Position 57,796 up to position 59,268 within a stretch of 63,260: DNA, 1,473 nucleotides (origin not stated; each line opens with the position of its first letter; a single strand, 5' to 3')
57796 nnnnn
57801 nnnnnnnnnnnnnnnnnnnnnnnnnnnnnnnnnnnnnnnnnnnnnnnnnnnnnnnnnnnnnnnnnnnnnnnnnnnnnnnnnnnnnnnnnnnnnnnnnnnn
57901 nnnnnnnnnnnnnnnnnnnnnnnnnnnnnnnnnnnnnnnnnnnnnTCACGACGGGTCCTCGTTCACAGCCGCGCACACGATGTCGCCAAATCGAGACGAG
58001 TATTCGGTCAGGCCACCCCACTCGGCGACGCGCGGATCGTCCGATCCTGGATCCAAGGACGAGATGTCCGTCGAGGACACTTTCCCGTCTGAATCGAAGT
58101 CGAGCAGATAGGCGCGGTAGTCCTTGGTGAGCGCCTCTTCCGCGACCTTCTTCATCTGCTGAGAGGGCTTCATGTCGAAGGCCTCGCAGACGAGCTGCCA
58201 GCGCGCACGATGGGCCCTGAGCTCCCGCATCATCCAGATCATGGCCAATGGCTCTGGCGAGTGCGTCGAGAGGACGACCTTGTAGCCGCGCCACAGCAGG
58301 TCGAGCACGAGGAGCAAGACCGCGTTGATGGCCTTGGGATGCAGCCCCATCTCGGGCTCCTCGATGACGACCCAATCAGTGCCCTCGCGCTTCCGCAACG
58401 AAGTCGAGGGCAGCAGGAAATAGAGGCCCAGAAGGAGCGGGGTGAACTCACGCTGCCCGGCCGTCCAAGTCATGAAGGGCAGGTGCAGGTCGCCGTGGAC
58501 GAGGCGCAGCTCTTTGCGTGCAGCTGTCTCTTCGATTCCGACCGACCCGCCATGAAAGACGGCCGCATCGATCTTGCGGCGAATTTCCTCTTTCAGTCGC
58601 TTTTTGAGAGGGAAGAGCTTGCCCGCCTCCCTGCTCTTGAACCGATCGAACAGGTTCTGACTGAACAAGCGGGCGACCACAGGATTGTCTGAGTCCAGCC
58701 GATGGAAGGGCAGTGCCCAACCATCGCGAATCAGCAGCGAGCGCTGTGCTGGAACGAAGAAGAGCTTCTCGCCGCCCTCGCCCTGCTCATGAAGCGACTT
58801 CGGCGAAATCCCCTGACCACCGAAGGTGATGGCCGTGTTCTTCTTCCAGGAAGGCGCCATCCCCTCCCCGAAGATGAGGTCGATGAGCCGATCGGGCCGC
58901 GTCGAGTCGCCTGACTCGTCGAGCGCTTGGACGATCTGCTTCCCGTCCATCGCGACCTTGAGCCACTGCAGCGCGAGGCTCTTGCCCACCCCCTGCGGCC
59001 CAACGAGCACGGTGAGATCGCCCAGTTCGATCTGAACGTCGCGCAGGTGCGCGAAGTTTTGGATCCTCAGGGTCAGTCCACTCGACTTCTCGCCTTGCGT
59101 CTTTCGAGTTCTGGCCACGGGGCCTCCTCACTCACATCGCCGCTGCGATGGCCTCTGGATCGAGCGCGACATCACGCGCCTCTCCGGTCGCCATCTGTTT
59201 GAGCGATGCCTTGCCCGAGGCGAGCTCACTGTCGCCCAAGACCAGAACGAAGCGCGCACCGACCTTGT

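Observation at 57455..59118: Translationally coupled ABC-type ATPase plus 164-aa orphan partner appended to the psd-hisS operon: candidate two-gene defence-like module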

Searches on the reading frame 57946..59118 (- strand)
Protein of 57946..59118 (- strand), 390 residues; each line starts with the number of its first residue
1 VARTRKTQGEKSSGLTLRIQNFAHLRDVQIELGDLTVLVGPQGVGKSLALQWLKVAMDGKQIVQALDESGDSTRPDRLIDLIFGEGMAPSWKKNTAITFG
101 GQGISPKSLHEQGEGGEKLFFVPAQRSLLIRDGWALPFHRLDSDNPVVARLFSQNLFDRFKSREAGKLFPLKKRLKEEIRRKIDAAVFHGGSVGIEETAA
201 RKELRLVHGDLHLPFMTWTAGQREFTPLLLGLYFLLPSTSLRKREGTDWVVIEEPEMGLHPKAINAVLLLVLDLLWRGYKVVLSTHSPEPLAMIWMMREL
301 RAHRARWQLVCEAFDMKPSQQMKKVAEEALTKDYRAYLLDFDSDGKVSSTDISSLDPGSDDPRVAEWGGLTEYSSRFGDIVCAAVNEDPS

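Call 4: search_protein_families(library=pfam, proteins=[window:57946-59118:-], max_evalue=1)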
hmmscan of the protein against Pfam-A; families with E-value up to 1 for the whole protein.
window:57946-59118:- (390 aa): 11 families
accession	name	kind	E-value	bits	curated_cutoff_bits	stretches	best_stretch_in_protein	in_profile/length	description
PF13175.12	AAA_15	-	6.2e-15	56.1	32.1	2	17-60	6-50/374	AAA ATPase domain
PF13304.12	AAA_21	-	1.2e-14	55.6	27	2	221-289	241-301/304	AAA domain, putative AbiEii toxin, Type IV TA system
PF13476.12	AAA_23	-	1.4e-05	26.3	27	1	17-61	2-47/201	AAA domain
PF01388.27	ARID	-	0.043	14.7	24.1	1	304-342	52-89/89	ARID/BRIGHT DNA binding domain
PF13401.12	AAA_22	-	0.054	14.2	27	1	35-72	7-45/130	AAA domain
PF05729.18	NACHT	-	0.067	13.5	26.7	1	35-64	2-31/167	NACHT domain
PF13481.12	AAA_25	-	0.1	12.6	27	1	30-53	30-54/195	AAA domain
PF00005.33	ABC_tran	-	0.11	13.5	25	1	28-53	6-31/137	ABC transporter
PF13555.12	AAA_29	-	0.11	12.7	27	1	22-49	12-38/61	P-loop containing region of AAA domain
PF03070.21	TENA_THI-4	-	0.12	12.6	22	1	300-355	72-126/210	TENA/THI-4/PQQC family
PF11398.14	DUF2813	-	0.15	11.9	21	0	240-296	277-330/372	Protein of unknown function (DUF2813)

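Call 5: search_protein_families(library=padloc, proteins=[window:57946-59118:-], max_evalue=1)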
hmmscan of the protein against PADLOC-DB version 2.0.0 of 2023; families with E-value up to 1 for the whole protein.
window:57946-59118:- (390 aa): 97 families (the best 25 are shown)
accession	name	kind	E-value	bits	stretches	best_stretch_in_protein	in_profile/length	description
PDLC04710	PDC-M56A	-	1.8e-123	410.3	1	17-386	4-379/382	-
PDLC02979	AriA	-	3.6e-17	61.2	2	17-60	6-50/373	-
PDLC02358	Old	-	8e-16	55.9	2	243-289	281-327/578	Old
PDLC02980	AriA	-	6e-14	50.7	2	220-289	240-301/304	-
PDLC04175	HEC-01A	-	6.2e-14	49.8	2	238-289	260-310/363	-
PDLC04178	HEC-01A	-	1e-13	49.1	2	17-65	12-62/399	-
PDLC04389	PDC-M07A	-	5.1e-13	46.8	2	16-72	8-67/443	-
PDLC04183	HEC-01A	-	8.7e-13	46.1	1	15-70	6-63/402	-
PDLC03878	NsnB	-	1e-12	46.5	2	247-294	237-284/345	-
PDLC04176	HEC-01A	-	2.8e-11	41.4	2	241-287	271-317/371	-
PDLC02915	ATPase-Toprim_I-B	-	2.8e-11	40.9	2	247-291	256-299/623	-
PDLC00094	GajA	-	3e-11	40.5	2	212-308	265-359/569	AAA ATPase domain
PDLC04182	HEC-01A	-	3.3e-10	37.5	2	16-52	6-50/406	-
PDLC00067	GajA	-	4.1e-10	36.8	2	16-59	7-50/604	AAA ATPase domain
PDLC04033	PD-T4-4_A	-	1.2e-09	35.9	2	247-288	326-367/460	-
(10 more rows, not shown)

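Call 8: search_protein_families(library=ncbifam, proteins=[window:57946-59118:-], max_evalue=1)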
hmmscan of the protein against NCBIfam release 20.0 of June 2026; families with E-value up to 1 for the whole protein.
window:57946-59118:- (390 aa): 26 families (the best 25 are shown)
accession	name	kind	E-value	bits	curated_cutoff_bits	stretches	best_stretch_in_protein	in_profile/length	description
NF047739.1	antiphage_MADS3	equivalog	9.3e-13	48.1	420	2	247-293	337-381/427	methylation-associated defense system AAA family ATPase MAD3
NF038234.1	retron_eff_Eco8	equivalog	2.2e-07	29.9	250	2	246-289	272-323/679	retron Eco8 family effector endonuclease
NF041760.1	PtuA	equivalog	8.6e-05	21.6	500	2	174-291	301-420/524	retron Ec78 anti-phage system effector ATPase PtuA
TIGR00634.1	recN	equivalog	0.00036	19.6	407.85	1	16-59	4-48/563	DNA repair protein RecN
TIGR01166.1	cbiO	subfamily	0.00048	19.6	211.8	1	248-287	147-186/190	cobalt ABC transporter, ATP-binding protein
NF040873.1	AztA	equivalog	0.0006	19.4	220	1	27-53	12-38/191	zinc ABC transporter ATP-binding protein AztA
TIGR00972.1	3a0107s01c2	equivalog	0.0039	16.6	343.2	1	20-57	12-51/248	phosphate ABC transporter ATP-binding protein PstB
NF010068.0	PRK13548.1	equivalog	0.0053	15.9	261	1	15-57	11-55/261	heme ABC transporter ATP-binding protein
TIGR00630.1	uvra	equivalog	0.0077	14.4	729.8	0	242-286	845-889/924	excinuclease ABC subunit UvrA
NF007027.0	PRK09493.1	equivalog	0.008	15.5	379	1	26-69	20-66/240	glutamine ABC transporter ATP-binding protein GlnQ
NF053563.1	Rkd4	equivalog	0.0081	14.3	860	1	17-62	6-52/747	arcadin-4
TIGR04521.1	ECF_ATPase_2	equivalog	0.011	14.9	330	0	27-55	25-53/279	energy-coupling factor transporter ATPase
TIGR02673.1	FtsE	equivalog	0.038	13.7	264.85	0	25-55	18-50/214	cell division ATP-binding protein FtsE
NF010170.0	PRK13651.1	equivalog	0.038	12.9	432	1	248-287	185-224/308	cobalt transporter ATP-binding subunit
NF053840.1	MnTportMntADein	equivalog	0.05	13.1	400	1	17-53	9-47/240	manganese ABC transporter ATP-binding protein MntA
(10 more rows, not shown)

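Call 9: search_protein_families(library=phrogs, proteins=[window:57946-59118:-], max_evalue=1)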
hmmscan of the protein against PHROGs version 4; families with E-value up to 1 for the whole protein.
window:57946-59118:- (390 aa): 19 families
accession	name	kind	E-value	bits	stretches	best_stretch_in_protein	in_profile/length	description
phrog_4747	-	unknown function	1.1e-15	58.8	2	17-76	6-66/610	-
phrog_14430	-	unknown function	1.1e-07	32.5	2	249-294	340-385/444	-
phrog_8323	-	unknown function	9.7e-06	25.4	2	250-290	325-364/623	-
phrog_3940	-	unknown function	1.3e-05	25.2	2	250-289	257-297/537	-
phrog_7507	-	unknown function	3.6e-05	24.3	1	17-57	7-48/483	-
phrog_8066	-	unknown function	0.0021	18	1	249-289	386-427/522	-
phrog_1499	-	unknown function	0.0037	17.6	1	16-76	7-69/427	-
phrog_21420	-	unknown function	0.0049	16.4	0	247-287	526-566/654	-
phrog_13167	-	unknown function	0.012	15.5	1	229-288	324-379/477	-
phrog_19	-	DNA, RNA and nucleotide metabolism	0.029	14.2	1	5-50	325-370/621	DnaB-like replicative helicase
phrog_14451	-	unknown function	0.065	12.8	1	17-61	5-50/553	-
phrog_9802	-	unknown function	0.14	12.2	0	240-289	278-326/438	-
phrog_296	-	integration and excision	0.14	11.8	1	31-53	316-338/626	DNA transposition protein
phrog_1313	-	DNA, RNA and nucleotide metabolism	0.2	11.5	1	36-54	298-316/568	DNA helicase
phrog_21263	-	unknown function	0.21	10.5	0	242-287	844-889/940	-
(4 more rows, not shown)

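Call 17: find_homologous_proteins(query=window:57946-59118:-, max_evalue=1e-10)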
Query window:57946-59118:- (390 aa): 4348 proteins with E <= 1e-10 among 8000 candidates; the best 120 are listed.
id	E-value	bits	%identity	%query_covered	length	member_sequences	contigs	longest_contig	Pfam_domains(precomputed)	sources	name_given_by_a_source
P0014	6.3e-261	883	100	100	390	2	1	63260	PF13175.13,PF13304.13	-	-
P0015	4.1e-178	610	73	96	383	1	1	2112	PF13175.13,PF13304.13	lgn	-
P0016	1.6e-176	605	70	99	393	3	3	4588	PF13175.13,PF13304.13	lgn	-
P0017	1.4e-175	602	70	96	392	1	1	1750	PF13175.13,PF13304.13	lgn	-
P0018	1.6e-175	602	71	97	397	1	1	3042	PF13175.13,PF13304.13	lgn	-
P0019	1.8e-175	602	70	99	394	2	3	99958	PF13175.13,PF13304.13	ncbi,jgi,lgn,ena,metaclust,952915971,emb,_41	jgi:energy-coupling factor transporter ATP-binding protein EcfA2|metaclust:\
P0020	6.6e-175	600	71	97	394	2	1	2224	PF13175.13,PF13304.13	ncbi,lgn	-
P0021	1.4e-174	599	70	96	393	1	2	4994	PF13175.13,PF13304.13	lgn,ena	-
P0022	1.6e-174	598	70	97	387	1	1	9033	PF13175.13,PF13304.13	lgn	-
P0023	1.9e-174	598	70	99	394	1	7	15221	PF13175.13,PF13304.13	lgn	-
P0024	2.4e-174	598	71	96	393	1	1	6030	PF13175.13,PF13304.13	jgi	jgi:hypothetical protein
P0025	3.5e-174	597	69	99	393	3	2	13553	PF13175.13,PF13304.13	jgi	jgi:energy-coupling factor transporter ATP-binding protein EcfA2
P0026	3.8e-174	597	67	99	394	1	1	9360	PF13175.13,PF13304.13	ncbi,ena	-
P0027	6.7e-174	596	67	99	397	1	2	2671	PF13175.13,PF13304.13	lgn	-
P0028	1.6e-173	595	68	99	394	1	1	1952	PF13175.13,PF13304.13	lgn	-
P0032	4.0e-173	594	70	96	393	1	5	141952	PF13175.13,PF13304.13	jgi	jgi:hypothetical protein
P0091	7.0e-169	580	68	99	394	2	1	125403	PF13175.13,PF13304.13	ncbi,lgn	-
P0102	2.7e-168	578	67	99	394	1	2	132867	PF13175.13,PF13304.13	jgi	jgi:energy-coupling factor transporter ATP-binding protein EcfA2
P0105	2.9e-168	578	68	99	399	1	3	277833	PF13175.13,PF13304.13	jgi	-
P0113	5.6e-168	577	68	97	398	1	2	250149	PF13175.13,PF13304.13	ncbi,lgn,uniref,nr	ncbi:AAA family ATPase [Burkholderia cepacia]|uniref:AAA family ATPase n=1 Tax=Burkholderia cepacia 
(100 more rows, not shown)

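Call 20: find_encoding_contigs(protein=P0113, flank=8000, max_places=3)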
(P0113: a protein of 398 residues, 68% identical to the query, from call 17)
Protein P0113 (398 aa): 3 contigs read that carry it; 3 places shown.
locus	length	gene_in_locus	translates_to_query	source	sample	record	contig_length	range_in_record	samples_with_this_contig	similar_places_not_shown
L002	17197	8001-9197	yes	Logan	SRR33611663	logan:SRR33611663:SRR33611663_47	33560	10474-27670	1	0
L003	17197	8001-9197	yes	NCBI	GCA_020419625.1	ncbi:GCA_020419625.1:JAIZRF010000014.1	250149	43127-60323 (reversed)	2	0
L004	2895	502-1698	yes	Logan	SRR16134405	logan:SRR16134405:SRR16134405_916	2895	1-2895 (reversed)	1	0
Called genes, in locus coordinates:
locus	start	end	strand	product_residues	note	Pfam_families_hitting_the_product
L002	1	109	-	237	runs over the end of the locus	-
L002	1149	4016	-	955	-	PF08707:PriCT_2, PF13362:Toprim_3, PF06048:DUF927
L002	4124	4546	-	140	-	-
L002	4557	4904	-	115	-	-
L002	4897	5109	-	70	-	-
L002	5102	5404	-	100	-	-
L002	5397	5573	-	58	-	-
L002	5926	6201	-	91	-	-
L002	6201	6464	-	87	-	-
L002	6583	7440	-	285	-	-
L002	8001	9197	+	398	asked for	PF13175:AAA_15 (weak), PF13304:AAA_21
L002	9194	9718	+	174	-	-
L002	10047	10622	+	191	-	PF00239:Resolvase, PF02796:HTH_7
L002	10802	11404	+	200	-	PF09851:SHOCT (weak)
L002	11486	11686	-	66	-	-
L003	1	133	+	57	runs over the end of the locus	-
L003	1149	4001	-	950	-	PF08707:PriCT_2, PF13362:Toprim_3, PF06048:DUF927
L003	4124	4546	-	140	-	-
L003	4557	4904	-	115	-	-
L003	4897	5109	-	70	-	-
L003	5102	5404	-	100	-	-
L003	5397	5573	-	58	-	-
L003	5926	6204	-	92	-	-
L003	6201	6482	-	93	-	-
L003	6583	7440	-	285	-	-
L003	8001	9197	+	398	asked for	PF13175:AAA_15 (weak), PF13304:AAA_21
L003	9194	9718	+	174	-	-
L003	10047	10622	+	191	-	PF00239:Resolvase, PF02796:HTH_7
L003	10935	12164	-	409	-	PF13356:Arm-DNA-bind_3, PF22022:Phage_int_M, PF00589:Phage_integrase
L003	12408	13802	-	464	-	PF10396:TrmE_N, PF12631:MnmE_helical, PF03193:RsgA_GTPase (faint), PF00350:Dynamin_N (faint), PF01926:MMR_HSR1, PF02421:FeoB_N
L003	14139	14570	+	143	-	-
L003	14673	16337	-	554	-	PF14849:YidC_periplas, PF02096:60KD_IMP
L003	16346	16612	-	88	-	PF01809:YidD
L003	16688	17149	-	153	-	PF00825:Ribonuclease_P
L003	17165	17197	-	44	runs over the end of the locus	PF00468:Ribosomal_L34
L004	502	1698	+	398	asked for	PF13175:AAA_15 (weak), PF13304:AAA_21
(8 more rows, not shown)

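Call 21: find_encoding_contigs(protein=P0019, flank=8000, max_places=3)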
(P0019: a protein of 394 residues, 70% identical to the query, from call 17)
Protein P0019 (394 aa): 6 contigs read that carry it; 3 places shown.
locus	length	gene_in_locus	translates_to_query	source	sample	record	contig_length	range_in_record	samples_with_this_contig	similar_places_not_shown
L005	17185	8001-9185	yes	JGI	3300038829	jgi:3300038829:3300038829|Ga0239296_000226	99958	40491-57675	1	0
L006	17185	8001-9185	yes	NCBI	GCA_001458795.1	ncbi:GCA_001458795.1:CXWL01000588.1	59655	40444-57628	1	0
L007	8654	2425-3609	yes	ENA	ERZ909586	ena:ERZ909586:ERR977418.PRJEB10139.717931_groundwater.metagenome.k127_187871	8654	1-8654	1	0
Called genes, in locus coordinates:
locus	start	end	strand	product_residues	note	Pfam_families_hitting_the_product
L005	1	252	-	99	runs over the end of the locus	PF01741:MscL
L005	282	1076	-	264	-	PF04338:DUF481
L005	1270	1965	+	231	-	PF00005:ABC_tran, PF13304:AAA_21 (faint)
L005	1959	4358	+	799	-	PF02687:FtsX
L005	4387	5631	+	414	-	PF25967:RND-MFP_C (weak), PF25989:YknX_C (weak)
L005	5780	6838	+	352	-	PF11138:DUF2911, PF07719:TPR_2 (faint), PF13424:TPR_12 (faint), PF13176:TPR_7 (faint), PF03704:BTAD (faint), PF13432:TPR_16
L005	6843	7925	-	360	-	PF10503:Esterase_PHB (faint)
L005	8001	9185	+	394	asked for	PF13304:AAA_21, PF13175:AAA_15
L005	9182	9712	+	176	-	-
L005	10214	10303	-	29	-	-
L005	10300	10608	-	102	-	PF00543:P-II (weak)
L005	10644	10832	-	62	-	PF11127:YgaP-like_TM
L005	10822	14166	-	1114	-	PF00873:ACR_tran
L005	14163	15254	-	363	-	PF25917:BSH_RND, PF25881:HH_YBHG (faint), PF25876:HH_MFP_RND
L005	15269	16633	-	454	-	PF02321:OEP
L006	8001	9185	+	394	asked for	PF13304:AAA_21, PF13175:AAA_15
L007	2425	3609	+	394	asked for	PF13304:AAA_21, PF13175:AAA_15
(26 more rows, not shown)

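Call 31: search_solved_structures(query=A5, max_evalue=0.001)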
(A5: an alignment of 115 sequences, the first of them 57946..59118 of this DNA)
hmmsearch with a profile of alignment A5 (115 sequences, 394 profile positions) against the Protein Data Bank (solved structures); distinct sequences matched with E-value up to 0.001: 13.
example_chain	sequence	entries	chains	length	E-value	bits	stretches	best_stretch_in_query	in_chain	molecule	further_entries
6p74_A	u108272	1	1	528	3.4e-10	42.5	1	17-53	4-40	Putative ATP-dependent endonuclease of the OLD family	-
22bu_B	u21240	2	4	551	4e-05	25.8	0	222-313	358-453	AAA family ATPase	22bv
8u7i_A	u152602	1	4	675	6.1e-05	25.2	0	246-329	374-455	Endonuclease GajA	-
9n69_A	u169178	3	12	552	6.2e-05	25.1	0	12-56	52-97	AAA family ATPase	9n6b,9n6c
8sm3_A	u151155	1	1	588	6.5e-05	25.1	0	246-329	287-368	Endonuclease GajA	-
22et_E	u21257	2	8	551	9.6e-05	24.5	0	222-313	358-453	PtuA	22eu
8ee4_A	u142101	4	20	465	0.00013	24.1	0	194-298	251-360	PtuA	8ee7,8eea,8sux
8j4t_A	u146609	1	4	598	0.00015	23.9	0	246-329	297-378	Endonuclease GajA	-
8wy4_A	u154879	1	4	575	0.0002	23.4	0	246-329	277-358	Endonuclease GajA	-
8jq9_B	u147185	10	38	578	0.00021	23.4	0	246-329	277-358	Endonuclease GajA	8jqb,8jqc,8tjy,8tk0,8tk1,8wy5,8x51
7sh1_A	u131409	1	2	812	0.00021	23.4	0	255-296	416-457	Excinuclease ABC subunit UvrA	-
9vkz_A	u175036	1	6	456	0.0005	22.1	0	223-297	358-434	Retron Ec78 probable ATPase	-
9vh1_D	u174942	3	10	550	0.0007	21.7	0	223-298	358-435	Retron Ec78 probable ATPase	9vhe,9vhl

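Call 46: predict_structure(alignment_id=A5)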
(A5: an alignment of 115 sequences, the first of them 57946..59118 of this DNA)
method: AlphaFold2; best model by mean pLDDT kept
length: 390 residues; sequences in the alignment: 115
mean_pLDDT: 81.0   pTM: 0.84
mean pLDDT of the five models: 81.0, 80.8, 80.4, 77.9, 76.6
residues with pLDDT >= 90: 167; 70-90: 140; 50-70: 49; < 50: 34
segments of 3 or more residues with pLDDT < 50: 1-12, 126-141, 163-167
pLDDT, mean of each block of 10 residues (from residue 1): 35 79 97 96 90 94 85 84 88 96 93 88 58 43 58 57 50 76 82 70 77 81 76 75 88 74 86 94 90 93 95 92 94 96 96 90 78 71 91
secondary structure, 60 per line:
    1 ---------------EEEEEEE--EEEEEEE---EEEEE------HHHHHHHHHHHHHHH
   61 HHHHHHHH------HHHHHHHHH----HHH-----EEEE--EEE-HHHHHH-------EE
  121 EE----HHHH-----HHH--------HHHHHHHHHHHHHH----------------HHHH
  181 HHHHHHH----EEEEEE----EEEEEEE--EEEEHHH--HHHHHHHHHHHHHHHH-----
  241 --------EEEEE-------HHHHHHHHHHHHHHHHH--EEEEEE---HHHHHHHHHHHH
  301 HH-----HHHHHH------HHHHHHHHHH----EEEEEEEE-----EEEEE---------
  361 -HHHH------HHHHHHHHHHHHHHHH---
elements in order: E16-22 E25-31 E35-39 H46-68 H75-83 E96-99 E102-104 H106-111 E119-122 H127-130 H147-160 H177-187 E192-197 E202-208 E211-214 H220-235 E249-253 H261-277 E280-285 H289-302 H308-313 H320-329 E334-341 E347-351 H362-365 H372-387

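Call 47: search_protein_families(library=pfam, alignment_id=A6, max_evalue=0.00001)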
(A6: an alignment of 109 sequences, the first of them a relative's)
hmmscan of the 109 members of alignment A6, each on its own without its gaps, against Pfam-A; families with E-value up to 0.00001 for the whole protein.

A. member 1, L003:7171-7491:+ (106 aa): 0 families

B. families by the number of members that match (of 109 scanned): 107 families (the first 25 are shown)
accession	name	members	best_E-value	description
PF04851.21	ResIII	6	3.3e-12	Type III restriction enzyme, res subunit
PF00271.37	Helicase_C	5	1.6e-22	Helicase conserved C-terminal domain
PF00270.35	DEAD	4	1.9e-24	DEAD/DEAH box helicase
PF03781.23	FGE-sulfatase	3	7.6e-46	Sulfatase-modifying factor enzyme 1-like domain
PF17757.6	UvrB_inter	3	1e-21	UvrB interaction domain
PF03461.20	TRCF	3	1.3e-18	TRCF domain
PF02559.22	CarD_TRCF_RID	3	5.8e-12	CarD-like/TRCF RID domain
PF00378.25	ECH_1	2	5.1e-61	Enoyl-CoA hydratase/isomerase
PF00005.33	ABC_tran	2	3.1e-57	ABC transporter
PF00176.29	SNF2-rel_dom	2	1.4e-37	SNF2-related domain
PF16113.10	ECH_2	2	1.9e-33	Enoyl-CoA hydratase/isomerase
PF07728.20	AAA_5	2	4.4e-25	AAA domain (dynein-related subfamily)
PF00929.31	RNase_T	2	3e-18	Exonuclease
PF07669.17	Eco57I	2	9.2e-18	Eco57I restriction-modification methylase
PF00561.26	Abhydrolase_1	2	2.8e-16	alpha/beta hydrolase fold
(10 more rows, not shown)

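Call 49: search_protein_families(library=padloc, alignment_id=A6, max_evalue=1e-10)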
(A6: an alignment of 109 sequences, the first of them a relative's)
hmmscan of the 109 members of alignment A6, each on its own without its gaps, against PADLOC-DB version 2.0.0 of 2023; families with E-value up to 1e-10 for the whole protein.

A. member 1, L003:7171-7491:+ (106 aa): 0 families

B. families by the number of members that match (of 109 scanned): 109 families (the first 25 are shown)
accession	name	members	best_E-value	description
PDLC02634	DrmD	2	8.1e-221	DrmD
PDLC05027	PDC-S48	2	3.6e-110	-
PDLC02621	DrmD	2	2.6e-80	DrmD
PDLC02500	BrxHI|BrxHII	2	5.3e-74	BrxHI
PDLC00659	HmaA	2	7.9e-71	SNF2 helicase / DEAD-box helicase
PDLC02643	DrmMI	2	2.9e-70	DrmMI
PDLC05028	PDC-S48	2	3e-67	-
PDLC02504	BrxHI|BrxHII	2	3.3e-65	BrxHII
PDLC02619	DrmD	2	3.8e-64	DrmD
PDLC02572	DrmA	2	1.8e-58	DrmA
PDLC02623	DrmD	2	3.5e-56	DrmD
PDLC04135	mad3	2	5.9e-54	mads_3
PDLC00633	ZorD1|ZorD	2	1.2e-51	"SWI2/SNF2 helicase, Mrr-like nuclease"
PDLC02638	DrmMI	2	7e-50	DrmMI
PDLC02632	DrmD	2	5.3e-48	DrmD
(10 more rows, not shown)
